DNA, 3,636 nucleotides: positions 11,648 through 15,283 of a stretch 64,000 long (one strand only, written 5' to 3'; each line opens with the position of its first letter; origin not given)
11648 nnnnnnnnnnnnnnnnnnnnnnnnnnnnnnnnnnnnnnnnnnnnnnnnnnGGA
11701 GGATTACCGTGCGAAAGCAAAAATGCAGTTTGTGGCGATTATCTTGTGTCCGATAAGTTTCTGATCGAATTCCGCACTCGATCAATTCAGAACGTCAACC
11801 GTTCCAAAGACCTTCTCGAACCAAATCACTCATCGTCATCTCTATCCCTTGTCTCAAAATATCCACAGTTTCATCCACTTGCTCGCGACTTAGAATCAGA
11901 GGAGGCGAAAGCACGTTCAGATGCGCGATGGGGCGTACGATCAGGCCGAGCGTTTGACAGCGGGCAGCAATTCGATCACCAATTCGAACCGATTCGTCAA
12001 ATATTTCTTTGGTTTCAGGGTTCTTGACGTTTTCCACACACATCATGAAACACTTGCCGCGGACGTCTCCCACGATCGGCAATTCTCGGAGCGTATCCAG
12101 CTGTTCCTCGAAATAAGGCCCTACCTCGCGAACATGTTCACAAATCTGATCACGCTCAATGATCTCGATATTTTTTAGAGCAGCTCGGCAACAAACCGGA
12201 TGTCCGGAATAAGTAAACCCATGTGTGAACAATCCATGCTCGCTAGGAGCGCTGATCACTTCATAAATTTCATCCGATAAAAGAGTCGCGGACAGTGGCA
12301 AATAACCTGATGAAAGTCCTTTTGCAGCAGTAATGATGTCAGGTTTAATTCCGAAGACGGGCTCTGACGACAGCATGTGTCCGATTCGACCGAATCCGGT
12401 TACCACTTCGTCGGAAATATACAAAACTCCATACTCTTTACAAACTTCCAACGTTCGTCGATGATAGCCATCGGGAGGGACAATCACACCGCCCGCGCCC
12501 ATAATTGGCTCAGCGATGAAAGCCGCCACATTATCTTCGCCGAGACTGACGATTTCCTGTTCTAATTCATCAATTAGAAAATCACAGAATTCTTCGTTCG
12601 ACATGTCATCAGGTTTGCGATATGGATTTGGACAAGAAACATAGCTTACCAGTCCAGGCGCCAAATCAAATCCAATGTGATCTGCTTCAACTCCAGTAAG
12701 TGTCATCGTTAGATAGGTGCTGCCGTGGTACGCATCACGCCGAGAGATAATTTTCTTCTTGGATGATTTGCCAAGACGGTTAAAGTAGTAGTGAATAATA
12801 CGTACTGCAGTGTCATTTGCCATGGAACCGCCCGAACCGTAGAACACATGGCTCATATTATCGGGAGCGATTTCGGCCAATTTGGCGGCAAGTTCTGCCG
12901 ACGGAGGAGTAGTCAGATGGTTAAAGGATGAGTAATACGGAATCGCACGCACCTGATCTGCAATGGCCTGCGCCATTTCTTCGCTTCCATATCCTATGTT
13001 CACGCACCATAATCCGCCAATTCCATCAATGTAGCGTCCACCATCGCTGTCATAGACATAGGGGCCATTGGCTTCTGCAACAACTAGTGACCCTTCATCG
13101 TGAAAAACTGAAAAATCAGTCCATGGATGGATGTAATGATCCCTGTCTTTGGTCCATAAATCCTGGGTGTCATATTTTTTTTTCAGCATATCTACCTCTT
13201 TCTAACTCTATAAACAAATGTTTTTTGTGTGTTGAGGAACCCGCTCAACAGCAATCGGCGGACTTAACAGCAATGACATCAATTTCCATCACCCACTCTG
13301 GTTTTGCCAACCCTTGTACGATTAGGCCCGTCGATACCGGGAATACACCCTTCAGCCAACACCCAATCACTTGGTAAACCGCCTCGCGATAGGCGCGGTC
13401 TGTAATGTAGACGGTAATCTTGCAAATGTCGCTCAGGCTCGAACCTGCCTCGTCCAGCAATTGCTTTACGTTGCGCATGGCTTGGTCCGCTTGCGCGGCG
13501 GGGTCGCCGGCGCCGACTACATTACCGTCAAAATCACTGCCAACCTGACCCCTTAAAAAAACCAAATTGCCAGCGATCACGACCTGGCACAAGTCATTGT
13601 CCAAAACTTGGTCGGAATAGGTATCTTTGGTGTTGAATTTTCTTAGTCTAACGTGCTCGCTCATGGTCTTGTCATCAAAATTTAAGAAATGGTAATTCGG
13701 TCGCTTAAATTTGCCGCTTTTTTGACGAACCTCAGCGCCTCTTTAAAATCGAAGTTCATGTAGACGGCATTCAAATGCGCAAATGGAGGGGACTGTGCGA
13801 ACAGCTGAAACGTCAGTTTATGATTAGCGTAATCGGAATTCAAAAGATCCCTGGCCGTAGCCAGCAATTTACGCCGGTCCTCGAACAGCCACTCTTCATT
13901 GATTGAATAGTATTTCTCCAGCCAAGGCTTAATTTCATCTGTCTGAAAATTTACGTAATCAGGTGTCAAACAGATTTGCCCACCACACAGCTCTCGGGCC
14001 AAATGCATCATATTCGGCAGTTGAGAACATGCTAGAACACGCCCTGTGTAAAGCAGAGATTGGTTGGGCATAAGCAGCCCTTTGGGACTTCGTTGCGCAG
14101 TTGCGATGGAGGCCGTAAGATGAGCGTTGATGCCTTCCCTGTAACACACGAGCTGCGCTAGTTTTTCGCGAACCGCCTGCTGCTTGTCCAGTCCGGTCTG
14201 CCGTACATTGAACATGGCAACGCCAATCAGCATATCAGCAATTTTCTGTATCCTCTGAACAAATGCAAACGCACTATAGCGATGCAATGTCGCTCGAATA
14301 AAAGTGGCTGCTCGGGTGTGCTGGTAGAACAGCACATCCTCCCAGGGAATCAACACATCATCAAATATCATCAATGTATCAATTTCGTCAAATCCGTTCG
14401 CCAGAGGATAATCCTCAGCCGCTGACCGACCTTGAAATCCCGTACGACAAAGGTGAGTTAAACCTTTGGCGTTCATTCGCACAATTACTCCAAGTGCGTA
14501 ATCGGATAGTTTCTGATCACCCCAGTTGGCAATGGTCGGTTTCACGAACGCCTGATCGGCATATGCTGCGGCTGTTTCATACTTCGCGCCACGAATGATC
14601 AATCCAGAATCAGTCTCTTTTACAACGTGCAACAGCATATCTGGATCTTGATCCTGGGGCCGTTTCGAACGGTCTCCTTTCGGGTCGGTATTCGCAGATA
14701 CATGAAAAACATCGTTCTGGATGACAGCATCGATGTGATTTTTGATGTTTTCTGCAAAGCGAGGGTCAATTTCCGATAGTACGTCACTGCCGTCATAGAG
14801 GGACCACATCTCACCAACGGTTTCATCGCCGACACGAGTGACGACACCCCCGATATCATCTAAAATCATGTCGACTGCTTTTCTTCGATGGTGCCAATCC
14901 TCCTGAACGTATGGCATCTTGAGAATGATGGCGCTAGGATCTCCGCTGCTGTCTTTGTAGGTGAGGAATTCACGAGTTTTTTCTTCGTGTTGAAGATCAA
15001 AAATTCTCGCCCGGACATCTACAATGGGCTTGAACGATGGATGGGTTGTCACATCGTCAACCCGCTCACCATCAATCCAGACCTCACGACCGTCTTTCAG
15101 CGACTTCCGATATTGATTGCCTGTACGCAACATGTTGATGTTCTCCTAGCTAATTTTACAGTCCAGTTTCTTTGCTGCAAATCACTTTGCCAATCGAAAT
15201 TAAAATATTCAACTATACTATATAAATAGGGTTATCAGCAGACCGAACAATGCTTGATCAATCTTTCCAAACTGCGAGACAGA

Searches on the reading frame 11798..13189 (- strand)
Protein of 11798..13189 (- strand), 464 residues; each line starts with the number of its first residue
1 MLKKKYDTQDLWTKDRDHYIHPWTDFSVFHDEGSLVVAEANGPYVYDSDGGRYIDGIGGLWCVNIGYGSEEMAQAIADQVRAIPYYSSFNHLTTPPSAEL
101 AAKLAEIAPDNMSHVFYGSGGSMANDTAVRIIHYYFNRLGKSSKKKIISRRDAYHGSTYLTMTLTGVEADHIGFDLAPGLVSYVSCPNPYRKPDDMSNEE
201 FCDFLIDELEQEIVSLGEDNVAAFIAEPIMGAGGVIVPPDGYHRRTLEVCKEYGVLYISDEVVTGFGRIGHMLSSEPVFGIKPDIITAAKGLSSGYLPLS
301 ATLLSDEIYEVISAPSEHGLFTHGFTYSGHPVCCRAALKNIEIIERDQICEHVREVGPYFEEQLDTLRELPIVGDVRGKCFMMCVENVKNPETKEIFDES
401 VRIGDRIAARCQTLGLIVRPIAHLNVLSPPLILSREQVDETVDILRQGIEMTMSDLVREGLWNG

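Call 7: search_protein_families(library=ncbifam, proteins=[window:11798-13189:-], max_evalue=0.00001)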
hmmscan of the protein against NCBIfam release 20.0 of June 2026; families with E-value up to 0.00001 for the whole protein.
window:11798-13189:- (464 aa): 69 families (the best 25 are shown)
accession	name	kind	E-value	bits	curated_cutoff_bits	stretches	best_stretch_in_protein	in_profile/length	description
NF005447.0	PRK07036.1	equivalog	1.6e-220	732.7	618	1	4-463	6-466/468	aminotransferase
NF005682.0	PRK07480.1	subfamily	1.2e-153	512.2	510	1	4-456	6-456/459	aminotransferase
NF004767.0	PRK06105.1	subfamily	1.1e-146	489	517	1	9-455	6-453/460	aminotransferase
NF005684.0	PRK07482.1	subfamily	2.1e-141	471.6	687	1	7-458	4-461/464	hypothetical protein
NF005102.0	PRK06541.1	equivalog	9.4e-122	406.8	574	1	6-451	7-455/460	aspartate aminotransferase family protein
NF004625.0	PRK05965.1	subfamily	2.1e-120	402.6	729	1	9-454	4-450/460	hypothetical protein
NF005683.0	PRK07481.1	subfamily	1.4e-119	400.1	575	1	12-452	7-450/453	hypothetical protein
NF005812.0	PRK07678.1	subfamily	1.7e-107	359.9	488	1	4-450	3-448/451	aminotransferase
NF009068.0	PRK12403.1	equivalog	3.2e-104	349.3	817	1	4-455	7-456/460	aspartate aminotransferase family protein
NF005685.0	PRK07483.1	equivalog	7e-98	328.3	485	1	36-454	15-440/444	aspartate aminotransferase family protein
NF005375.0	PRK06917.1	equivalog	1.4e-95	320.7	535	1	36-454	17-441/448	aspartate aminotransferase family protein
TIGR00508.1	bioA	equivalog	1.1e-94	317.4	405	1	21-449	3-418/419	adenosylmethionine--8-amino-7-oxononanoate transaminase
NF052567.1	OmAmTferAptACaul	equivalog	7.3e-94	314.9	500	1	17-450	3-429/431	omega-aminotransferase AptA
NF004718.0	PRK06062.1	subfamily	2.1e-83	280.3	472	1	8-451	16-448/454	hypothetical protein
NF004624.0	PRK05964.1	equivalog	2.4e-82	276.8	494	1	9-451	4-424/427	adenosylmethionine--8-amino-7-oxononanoate transaminase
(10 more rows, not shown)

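Call 50: search_solved_structures(query=window:11798-13189:-, max_evalue=1e-60)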
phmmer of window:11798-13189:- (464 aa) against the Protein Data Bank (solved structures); distinct sequences matched with E-value up to 1e-60: 53.
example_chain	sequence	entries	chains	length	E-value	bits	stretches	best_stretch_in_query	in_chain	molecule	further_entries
3i5t_A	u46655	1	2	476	1.6e-120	406.4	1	16-450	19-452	Aminotransferase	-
6gwi_A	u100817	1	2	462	1e-119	403.7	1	7-456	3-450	Putrescine aminotransferase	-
5kr6_A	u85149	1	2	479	6.7e-119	401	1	6-457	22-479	4-aminobutyrate transaminase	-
5ti8_A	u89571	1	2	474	3.3e-117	395.4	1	7-453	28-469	Aminotransferase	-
7qyg_A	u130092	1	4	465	3.5e-117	395.4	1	6-452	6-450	Aminotransferase TR2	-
7qx0_A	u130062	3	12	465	4.8e-117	394.9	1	6-452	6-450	Aminotransferase TR2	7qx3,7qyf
8wqj_A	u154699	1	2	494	9.9e-116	390.6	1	7-462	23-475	Transaminase from Shimia marina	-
6io1_A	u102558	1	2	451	1.1e-113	383.9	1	6-456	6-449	Aminotransferase, class III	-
5kqw_A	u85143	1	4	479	4.9e-113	381.7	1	7-452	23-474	4-aminobutyrate transaminase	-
5kr5_A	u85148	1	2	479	7.9e-113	381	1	9-450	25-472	4-aminobutyrate transaminase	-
7ypm_A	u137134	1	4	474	1.2e-111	377.1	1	5-450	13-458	Aspartate aminotransferase family protein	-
5kr4_A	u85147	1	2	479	1.8e-111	376.5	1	10-452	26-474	4-aminobutyrate transaminase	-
5kr3_A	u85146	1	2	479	4.4e-111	375.2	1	10-452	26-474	4-aminobutyrate transaminase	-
6hx9_B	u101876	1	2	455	7.8e-111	374.4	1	13-454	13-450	Aspartate aminotransferase family protein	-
9j4z_A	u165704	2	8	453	1.3e-110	373.7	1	8-454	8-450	Polyamine:pyruvate transaminase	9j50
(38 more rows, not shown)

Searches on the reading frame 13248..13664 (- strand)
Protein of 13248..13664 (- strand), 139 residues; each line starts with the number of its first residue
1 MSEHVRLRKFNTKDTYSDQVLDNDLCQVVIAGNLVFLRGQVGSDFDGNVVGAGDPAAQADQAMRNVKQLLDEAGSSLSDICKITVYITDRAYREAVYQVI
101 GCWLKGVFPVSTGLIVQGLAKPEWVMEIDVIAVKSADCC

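Call 7: search_protein_families(library=ncbifam, proteins=[window:13248-13664:-], max_evalue=0.00001)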
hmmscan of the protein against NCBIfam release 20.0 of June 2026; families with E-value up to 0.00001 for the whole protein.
window:13248-13664:- (139 aa): 3 families
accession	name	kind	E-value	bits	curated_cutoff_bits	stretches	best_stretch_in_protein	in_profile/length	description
TIGR00004.1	TIGR00004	subfamily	2e-16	60.3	106.25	1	26-134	17-125/125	Rid family detoxifying hydrolase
TIGR03610.1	RutC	equivalog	1.1e-12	48.1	169.1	1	29-132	22-124/127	pyrimidine utilization protein C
NF008490.0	PRK11401.1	equivalog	9.1e-09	35.3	222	1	26-136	18-129/129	enamine/imine deaminase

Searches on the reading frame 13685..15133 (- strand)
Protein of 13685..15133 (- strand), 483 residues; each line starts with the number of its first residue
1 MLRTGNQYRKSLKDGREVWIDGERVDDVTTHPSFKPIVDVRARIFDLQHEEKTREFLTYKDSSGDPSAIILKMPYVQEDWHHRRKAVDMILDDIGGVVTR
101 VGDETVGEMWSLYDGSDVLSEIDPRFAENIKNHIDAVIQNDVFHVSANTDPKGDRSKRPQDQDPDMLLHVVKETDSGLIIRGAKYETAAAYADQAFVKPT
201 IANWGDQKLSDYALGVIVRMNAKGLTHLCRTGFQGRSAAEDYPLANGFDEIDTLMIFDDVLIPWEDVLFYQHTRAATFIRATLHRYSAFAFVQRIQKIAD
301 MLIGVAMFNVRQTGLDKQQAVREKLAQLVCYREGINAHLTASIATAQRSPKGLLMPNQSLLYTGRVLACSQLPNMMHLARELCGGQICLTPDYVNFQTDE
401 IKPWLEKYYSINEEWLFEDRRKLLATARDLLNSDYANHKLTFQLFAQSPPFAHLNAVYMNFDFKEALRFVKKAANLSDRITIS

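Call 7: search_protein_families(library=ncbifam, proteins=[window:13685-15133:-], max_evalue=0.00001)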
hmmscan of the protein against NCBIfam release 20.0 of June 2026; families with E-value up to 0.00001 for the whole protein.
window:13685-15133:- (483 aa): 2 families
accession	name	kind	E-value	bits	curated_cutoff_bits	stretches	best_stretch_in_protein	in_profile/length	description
TIGR02309.1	HpaB-1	equivalog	1.7e-70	238.5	480.2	1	3-470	2-470/477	4-hydroxyphenylacetate 3-monooxygenase, oxygenase component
TIGR02310.1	HpaB-2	equivalog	3.9e-46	157.8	885.2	1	4-438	14-452/519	4-hydroxyphenylacetate 3-monooxygenase, oxygenase component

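Call 49: search_solved_structures(query=window:13685-15133:-, max_evalue=1e-10)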
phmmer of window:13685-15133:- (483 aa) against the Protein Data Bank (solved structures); distinct sequences matched with E-value up to 1e-10: 15.
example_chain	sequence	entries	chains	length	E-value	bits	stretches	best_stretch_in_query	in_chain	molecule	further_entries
2yyg_A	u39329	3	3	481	8e-53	183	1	1-473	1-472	4-hydroxyphenylacetate-3-hydroxylase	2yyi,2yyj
2yyk_A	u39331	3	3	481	2.8e-52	181.2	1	1-473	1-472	4-hydroxyphenylacetate-3-hydroxylase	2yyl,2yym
9lft_A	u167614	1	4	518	2.5e-42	148.4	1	3-450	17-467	4-Hydroxyphenylacetate-3-monooxygenase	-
4g5e_A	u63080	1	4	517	1.3e-41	146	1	1-452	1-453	2,4,6-Trichlorophenol 4-monooxygenase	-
3hwc_A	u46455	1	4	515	1.3e-39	139.5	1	2-471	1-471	Chlorophenol-4-monooxygenase component 2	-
7e8q_A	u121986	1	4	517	1.1e-38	136.4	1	1-449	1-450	Chlorophenol monooxygenase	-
6jhm_A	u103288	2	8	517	1.5e-38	135.9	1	1-449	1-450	Chlorophenol monooxygenase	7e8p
7dbw_C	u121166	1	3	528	2.9e-38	135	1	2-407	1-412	4-hydroxyphenylacetate 3-hydroxylase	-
9j9j_A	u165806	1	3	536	3.1e-38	135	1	2-407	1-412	4-nitrophenol 4-monooxygenase/4-nitrocatechol 2-monooxygenase, oxygenase component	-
6b1b_A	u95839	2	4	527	1.5e-36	129.4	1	4-439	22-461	4-hydroxyphenylacetate 3-monooxygenase, oxygenase subunit | 4-hydroxyphenylacetate 3-monooxygenase oxygenase component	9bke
4oo2_A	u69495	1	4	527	2.9e-36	128.4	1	4-440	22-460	Chlorophenol-4-monooxygenase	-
6qyh_A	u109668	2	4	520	7.9e-36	127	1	4-439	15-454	4-hydroxyphenylacetate 3-monooxygenase oxygenase component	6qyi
6eb0_A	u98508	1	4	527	8.3e-36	126.9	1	4-439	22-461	4-hydroxyphenylacetate 3-monooxygenase, oxygenase subunit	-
6vjr_A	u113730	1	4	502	3.3e-28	101.9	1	2-447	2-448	Vinylacetyl-CoA Delta-isomerase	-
1u8v_A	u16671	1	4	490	2e-23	86.1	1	1-400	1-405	Gamma-aminobutyrate metabolism dehydratase/isomerase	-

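Call 71: find_homologous_proteins(query=window:13685-15133:-, max_evalue=1e-60)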
Query window:13685-15133:- (483 aa): 5385 proteins with E <= 1e-60 among 8000 candidates; the best 120 are listed.
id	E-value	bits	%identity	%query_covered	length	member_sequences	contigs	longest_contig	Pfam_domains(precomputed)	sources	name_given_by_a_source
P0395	0.0e+0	1112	100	100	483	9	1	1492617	PF03241.19,PF11794.14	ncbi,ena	-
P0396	0.0e+0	1104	99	100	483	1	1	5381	PF03241.19,PF11794.14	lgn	-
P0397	0.0e+0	1019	90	100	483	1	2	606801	PF03241.19,PF11794.14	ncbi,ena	-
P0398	5.2e-280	947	83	100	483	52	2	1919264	PF03241.19,PF11794.14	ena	-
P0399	6.5e-277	937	82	100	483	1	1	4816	PF03241.19,PF11794.14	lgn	-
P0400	1.1e-276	936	81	100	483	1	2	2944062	PF03241.19,PF11794.14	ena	-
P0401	2.5e-275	932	81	100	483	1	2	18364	PF03241.19,PF11794.14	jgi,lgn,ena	-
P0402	4.6e-274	927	81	100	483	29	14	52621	PF03241.19,PF11794.14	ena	-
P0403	7.2e-274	927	81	100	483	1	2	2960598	PF03241.19,PF11794.14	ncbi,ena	-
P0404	1.5e-272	922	81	100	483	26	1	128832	PF03241.19,PF11794.14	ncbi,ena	-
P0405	6.8e-272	920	81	100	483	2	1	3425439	PF03241.19,PF11794.14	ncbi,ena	-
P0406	1.4e-271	919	81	100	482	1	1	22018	PF03241.19,PF11794.14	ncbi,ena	-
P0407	5.5e-269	911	79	100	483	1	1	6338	PF03241.19,PF11794.14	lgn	-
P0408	1.6e-268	909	79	100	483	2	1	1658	PF03241.19,PF11794.14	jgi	-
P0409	8.4e-268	907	79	100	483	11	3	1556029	PF03241.19,PF11794.14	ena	-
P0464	5.9e-249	845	74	99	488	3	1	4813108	PF03241.19,PF11794.14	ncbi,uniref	ncbi:4-hydroxyphenylacetate 3-hydroxylase family protein [Rhodoligotrophos ferricapiens]|uniref:4-hy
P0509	2.8e-246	836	73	100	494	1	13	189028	PF03241.19,PF11794.14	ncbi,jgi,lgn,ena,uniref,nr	ncbi:4-hydroxyphenylacetate 3-hydroxylase family protein [Caballeronia mineralivorans]|jgi:4-hydroxy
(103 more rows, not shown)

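Call 72: find_encoding_contigs(protein=P0509, flank=8000, max_places=2)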
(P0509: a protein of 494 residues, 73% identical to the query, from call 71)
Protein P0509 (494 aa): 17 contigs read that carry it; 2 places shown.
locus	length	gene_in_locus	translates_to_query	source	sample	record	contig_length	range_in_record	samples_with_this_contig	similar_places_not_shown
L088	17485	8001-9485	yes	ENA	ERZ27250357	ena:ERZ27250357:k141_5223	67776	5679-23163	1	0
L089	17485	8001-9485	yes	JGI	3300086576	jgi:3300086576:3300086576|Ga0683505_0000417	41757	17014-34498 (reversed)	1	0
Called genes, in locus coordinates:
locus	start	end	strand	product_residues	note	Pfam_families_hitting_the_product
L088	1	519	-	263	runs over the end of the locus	PF05721:PhyH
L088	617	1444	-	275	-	PF00528:BPD_transp_1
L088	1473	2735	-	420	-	PF00528:BPD_transp_1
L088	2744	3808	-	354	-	PF13416:SBP_bac_8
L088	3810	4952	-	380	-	PF00005:ABC_tran, PF08402:TOBE_2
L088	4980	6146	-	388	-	PF00355:Rieske, PF00848:Ring_hydroxyl_A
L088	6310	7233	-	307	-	PF00126:HTH_1, PF03466:LysR_substrate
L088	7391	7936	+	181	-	PF01613:Flavin_Reduct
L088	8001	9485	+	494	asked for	PF11794:HpaB_N, PF03241:HpaB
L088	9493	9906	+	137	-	PF01042:Ribonuc_L-PSP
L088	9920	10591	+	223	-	PF06267:DUF1028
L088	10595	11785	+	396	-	PF01546:Peptidase_M20, PF07687:M20_dimer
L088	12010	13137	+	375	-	PF01988:VIT1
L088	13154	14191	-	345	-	PF03706:LPG_synthase_TM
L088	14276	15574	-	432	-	PF13506:Glyco_transf_21, PF13641:Glyco_tranf_2_3, PF13632:Glyco_trans_2_3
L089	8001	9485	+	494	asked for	PF11794:HpaB_N, PF03241:HpaB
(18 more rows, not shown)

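Call 73: find_encoding_contigs(protein=P0464, flank=8000, max_places=2)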
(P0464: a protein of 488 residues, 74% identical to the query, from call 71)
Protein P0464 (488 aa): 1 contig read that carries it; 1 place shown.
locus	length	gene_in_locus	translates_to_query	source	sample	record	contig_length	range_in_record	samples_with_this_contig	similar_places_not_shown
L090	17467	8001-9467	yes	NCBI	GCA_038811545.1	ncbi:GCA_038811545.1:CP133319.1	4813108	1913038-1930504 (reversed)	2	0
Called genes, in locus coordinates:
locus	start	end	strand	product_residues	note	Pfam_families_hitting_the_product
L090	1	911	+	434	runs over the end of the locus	PF01266:DAO (faint), PF07992:Pyr_redox_2, PF13450:NAD_binding_8 (faint), PF00070:Pyr_redox, PF22366:NDH2_C (weak)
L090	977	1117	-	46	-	-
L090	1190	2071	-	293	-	PF05067:Mn_catalase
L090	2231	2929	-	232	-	PF00005:ABC_tran, PF13304:AAA_21 (faint)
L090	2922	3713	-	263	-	PF00005:ABC_tran, PF13304:AAA_21 (faint), PF12399:BCA_ABC_TP_C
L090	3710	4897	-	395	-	PF02653:BPD_transp_2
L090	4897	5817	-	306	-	PF02653:BPD_transp_2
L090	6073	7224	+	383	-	PF13433:Peripla_BP_5, PF13458:Peripla_BP_6, PF01094:ANF_receptor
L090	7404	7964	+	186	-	PF01613:Flavin_Reduct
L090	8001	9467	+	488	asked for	PF11794:HpaB_N, PF03241:HpaB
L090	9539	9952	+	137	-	PF01042:Ribonuc_L-PSP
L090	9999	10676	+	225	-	PF06267:DUF1028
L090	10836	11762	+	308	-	PF00126:HTH_1, PF03466:LysR_substrate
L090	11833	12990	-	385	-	PF01546:Peptidase_M20, PF07687:M20_dimer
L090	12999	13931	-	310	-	PF06574:FAD_syn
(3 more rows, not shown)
